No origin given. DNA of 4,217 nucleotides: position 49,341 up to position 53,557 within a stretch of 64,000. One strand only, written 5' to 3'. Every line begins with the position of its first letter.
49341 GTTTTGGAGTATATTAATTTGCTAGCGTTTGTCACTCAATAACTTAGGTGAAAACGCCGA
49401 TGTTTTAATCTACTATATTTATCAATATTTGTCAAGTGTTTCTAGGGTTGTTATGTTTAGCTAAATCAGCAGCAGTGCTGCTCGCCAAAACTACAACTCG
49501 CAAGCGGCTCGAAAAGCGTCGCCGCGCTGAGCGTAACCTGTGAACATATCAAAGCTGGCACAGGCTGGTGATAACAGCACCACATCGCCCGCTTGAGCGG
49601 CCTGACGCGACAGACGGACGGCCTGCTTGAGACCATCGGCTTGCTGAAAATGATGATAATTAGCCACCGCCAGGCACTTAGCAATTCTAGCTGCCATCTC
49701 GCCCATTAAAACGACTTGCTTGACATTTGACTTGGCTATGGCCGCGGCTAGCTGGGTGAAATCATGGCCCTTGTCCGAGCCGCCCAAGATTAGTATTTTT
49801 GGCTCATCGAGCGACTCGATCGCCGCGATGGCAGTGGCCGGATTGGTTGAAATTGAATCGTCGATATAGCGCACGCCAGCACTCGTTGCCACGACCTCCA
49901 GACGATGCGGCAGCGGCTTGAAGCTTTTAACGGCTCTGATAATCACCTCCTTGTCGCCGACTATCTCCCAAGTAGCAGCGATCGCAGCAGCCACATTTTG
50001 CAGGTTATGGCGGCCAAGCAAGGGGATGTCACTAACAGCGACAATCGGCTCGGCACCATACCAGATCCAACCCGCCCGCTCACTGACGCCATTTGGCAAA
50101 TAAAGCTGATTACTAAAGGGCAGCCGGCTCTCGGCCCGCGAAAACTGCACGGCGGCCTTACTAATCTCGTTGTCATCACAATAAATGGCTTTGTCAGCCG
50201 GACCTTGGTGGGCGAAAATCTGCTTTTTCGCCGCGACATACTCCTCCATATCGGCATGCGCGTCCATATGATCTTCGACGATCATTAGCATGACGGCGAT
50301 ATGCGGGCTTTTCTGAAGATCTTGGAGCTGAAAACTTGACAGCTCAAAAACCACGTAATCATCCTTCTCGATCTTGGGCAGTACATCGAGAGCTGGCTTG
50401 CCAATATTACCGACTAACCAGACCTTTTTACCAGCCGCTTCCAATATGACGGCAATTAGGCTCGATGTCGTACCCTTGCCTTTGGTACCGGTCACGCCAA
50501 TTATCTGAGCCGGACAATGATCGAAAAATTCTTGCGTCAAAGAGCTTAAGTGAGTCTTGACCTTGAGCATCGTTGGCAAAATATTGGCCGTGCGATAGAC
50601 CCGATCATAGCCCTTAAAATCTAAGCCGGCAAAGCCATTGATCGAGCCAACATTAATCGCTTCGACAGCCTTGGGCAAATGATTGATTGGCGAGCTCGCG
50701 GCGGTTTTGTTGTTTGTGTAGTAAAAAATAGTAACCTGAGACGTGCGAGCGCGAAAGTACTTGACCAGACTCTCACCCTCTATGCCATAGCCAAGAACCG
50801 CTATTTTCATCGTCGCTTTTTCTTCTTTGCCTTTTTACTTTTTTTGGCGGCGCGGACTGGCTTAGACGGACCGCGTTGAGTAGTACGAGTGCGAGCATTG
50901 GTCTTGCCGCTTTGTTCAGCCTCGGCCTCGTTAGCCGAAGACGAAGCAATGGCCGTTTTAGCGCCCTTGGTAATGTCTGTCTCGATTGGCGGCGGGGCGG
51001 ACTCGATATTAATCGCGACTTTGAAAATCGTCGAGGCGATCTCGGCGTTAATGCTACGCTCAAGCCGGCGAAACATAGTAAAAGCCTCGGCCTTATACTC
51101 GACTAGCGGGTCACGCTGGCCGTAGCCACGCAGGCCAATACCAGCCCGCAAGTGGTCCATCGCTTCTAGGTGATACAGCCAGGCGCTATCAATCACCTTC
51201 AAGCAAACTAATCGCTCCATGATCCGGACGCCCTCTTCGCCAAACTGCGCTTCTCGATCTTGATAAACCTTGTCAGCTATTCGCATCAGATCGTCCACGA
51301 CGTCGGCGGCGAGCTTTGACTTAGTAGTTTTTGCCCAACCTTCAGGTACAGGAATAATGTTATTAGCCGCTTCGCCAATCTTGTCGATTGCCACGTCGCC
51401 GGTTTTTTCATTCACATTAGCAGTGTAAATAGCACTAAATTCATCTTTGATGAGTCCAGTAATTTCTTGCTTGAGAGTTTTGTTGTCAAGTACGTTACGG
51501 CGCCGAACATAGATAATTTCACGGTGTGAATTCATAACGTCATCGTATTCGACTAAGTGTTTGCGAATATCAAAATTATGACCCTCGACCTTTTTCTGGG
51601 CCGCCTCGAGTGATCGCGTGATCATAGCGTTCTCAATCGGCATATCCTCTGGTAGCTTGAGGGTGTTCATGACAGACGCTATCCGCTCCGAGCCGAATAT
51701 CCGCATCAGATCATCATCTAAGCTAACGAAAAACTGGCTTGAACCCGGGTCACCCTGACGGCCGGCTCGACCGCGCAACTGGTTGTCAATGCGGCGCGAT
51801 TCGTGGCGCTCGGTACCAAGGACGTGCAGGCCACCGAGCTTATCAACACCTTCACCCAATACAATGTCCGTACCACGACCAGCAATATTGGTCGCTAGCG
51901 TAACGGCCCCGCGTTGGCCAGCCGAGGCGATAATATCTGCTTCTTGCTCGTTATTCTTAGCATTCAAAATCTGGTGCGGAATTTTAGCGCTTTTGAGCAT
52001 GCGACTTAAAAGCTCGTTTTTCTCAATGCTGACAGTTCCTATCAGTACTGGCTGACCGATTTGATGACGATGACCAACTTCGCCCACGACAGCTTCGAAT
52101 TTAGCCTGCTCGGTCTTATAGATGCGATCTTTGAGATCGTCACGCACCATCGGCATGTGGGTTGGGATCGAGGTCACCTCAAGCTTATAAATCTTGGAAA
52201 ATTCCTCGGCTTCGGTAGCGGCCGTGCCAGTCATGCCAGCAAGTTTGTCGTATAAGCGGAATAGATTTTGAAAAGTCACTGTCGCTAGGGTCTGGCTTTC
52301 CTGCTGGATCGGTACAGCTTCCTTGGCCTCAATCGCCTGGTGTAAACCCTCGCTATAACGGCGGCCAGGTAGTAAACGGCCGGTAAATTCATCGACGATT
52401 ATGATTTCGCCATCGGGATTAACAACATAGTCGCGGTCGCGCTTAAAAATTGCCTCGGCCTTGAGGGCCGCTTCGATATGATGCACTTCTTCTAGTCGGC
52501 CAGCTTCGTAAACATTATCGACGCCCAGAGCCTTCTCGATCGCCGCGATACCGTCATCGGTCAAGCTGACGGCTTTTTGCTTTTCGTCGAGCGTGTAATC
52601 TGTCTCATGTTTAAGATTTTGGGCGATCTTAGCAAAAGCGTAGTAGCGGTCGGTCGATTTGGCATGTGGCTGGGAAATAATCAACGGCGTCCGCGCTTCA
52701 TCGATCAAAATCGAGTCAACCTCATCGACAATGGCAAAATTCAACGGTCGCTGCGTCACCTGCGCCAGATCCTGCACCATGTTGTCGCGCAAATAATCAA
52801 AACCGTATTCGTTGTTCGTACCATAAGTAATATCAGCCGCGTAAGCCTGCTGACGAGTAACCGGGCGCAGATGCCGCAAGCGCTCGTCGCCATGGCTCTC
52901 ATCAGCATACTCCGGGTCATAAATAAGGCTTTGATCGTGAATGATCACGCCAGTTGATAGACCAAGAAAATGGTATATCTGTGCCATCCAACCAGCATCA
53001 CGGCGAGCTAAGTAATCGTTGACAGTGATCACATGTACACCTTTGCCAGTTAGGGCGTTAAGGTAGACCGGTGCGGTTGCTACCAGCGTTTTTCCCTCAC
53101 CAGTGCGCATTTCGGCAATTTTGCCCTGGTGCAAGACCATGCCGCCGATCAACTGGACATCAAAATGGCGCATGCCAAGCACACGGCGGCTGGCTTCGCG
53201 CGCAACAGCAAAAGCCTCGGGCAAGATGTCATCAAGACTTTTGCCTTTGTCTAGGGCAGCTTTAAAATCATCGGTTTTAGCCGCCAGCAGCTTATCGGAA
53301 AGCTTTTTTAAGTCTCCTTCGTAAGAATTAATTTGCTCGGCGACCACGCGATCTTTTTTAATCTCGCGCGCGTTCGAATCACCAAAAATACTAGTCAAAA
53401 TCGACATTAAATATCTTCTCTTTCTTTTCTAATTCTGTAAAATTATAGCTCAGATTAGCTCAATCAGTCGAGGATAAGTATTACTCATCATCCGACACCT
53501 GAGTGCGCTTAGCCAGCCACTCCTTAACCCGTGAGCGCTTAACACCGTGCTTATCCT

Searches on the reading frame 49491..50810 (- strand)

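Call 8: search_protein_families(library=pfam, proteins=[window:49491-50810:-], max_evalue=0.01)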
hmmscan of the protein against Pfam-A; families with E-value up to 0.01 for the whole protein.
window:49491-50810:- (439 aa): 2 families
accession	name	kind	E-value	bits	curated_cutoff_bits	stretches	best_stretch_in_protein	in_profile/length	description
PF08245.18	Mur_ligase_M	-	7.6e-28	98.3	24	1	106-279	1-199/200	Mur ligase middle domain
PF02875.26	Mur_ligase_C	-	4.7e-17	63.4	28.4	1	302-417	1-127/127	Mur ligase, glutamate ligase domain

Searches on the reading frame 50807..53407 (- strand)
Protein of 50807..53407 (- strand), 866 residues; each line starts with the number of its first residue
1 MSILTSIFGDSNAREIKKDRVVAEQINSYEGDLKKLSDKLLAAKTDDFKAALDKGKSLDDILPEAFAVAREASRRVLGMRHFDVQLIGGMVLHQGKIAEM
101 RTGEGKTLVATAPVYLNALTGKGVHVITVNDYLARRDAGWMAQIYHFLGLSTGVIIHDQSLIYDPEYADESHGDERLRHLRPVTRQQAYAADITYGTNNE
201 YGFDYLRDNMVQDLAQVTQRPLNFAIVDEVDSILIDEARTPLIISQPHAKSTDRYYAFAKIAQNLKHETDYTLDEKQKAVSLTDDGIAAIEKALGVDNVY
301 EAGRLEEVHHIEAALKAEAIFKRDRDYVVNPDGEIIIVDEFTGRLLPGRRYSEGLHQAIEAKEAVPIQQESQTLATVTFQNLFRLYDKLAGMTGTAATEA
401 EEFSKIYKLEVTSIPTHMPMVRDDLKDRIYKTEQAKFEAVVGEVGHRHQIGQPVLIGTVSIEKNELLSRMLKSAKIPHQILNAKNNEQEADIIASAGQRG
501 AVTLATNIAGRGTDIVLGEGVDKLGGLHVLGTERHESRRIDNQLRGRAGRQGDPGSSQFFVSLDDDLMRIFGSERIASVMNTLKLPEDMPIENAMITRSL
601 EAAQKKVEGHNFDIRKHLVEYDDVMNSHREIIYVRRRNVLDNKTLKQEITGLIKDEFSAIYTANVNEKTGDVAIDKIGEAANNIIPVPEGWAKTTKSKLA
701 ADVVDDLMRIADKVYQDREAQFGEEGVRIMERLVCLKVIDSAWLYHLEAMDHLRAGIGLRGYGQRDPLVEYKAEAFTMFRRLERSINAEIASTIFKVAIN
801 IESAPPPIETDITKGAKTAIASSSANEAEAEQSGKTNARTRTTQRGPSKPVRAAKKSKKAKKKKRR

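Call 8: search_protein_families(library=pfam, proteins=[window:50807-53407:-], max_evalue=0.01)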
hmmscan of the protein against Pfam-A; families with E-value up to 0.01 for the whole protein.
window:50807-53407:- (866 aa): 5 families
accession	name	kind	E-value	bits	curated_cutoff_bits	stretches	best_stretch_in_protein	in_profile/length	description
PF07517.20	SecA_DEAD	-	6.9e-126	419.8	24.6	1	5-404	2-290/290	SecA DEAD-like domain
PF21090.3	P-loop_SecA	-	5.3e-78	261.8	27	2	419-521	1-103/205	SecA P-loop domain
PF07516.18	SecA_SW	-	6.3e-61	206.4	26.7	1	590-797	1-199/200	SecA Wing and Scaffold domain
PF01043.26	SecA_PP_bind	-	3.8e-41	140.5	23.5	1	251-360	2-110/110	SecA preprotein cross-linking domain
PF00271.37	Helicase_C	-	0.0055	17.4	23.5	0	436-552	2-110/110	Helicase conserved C-terminal domain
